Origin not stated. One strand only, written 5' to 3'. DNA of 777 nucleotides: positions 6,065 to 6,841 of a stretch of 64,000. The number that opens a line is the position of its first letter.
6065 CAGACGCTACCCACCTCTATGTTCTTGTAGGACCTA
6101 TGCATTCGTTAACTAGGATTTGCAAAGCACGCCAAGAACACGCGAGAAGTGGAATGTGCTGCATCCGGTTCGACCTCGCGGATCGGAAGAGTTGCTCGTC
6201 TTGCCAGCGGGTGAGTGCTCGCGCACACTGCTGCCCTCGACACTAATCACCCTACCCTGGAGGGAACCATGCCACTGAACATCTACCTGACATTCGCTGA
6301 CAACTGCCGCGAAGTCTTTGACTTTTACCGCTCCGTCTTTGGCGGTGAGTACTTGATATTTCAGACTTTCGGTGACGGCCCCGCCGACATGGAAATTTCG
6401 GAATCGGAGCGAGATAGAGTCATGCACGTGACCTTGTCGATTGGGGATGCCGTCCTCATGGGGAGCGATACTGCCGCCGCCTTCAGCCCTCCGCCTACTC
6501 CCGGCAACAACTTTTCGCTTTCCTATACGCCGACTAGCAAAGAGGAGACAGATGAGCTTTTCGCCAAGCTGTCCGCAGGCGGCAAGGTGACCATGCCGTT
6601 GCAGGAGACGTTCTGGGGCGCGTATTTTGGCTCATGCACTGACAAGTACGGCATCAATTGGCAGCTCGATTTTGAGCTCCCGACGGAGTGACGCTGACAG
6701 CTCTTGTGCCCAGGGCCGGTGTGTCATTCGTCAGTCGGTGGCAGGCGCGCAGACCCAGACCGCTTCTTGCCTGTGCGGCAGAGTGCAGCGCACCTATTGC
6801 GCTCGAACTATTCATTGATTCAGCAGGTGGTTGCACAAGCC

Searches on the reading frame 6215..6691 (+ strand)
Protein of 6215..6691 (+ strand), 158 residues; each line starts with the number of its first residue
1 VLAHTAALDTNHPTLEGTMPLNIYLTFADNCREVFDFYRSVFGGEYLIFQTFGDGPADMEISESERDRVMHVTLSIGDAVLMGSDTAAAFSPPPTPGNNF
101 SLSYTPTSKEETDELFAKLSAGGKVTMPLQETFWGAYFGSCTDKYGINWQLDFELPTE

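Call 39: search_protein_families(library=pfam, proteins=[window:6215-6691:+], max_evalue=0.000001)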
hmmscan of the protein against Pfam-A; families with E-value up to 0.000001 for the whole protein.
window:6215-6691:+ (158 aa): 2 families
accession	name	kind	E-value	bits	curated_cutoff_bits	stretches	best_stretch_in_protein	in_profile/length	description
PF06983.19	3-dmu-9_3-mt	-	2.1e-11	44.8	24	1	23-151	5-115/116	3-demethylubiquinone-9 3-methyltransferase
PF00903.31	Glyoxalase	-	3.6e-09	37.5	20.6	1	26-151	7-121/121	Glyoxalase/Bleomycin resistance protein/Dioxygenase superfamily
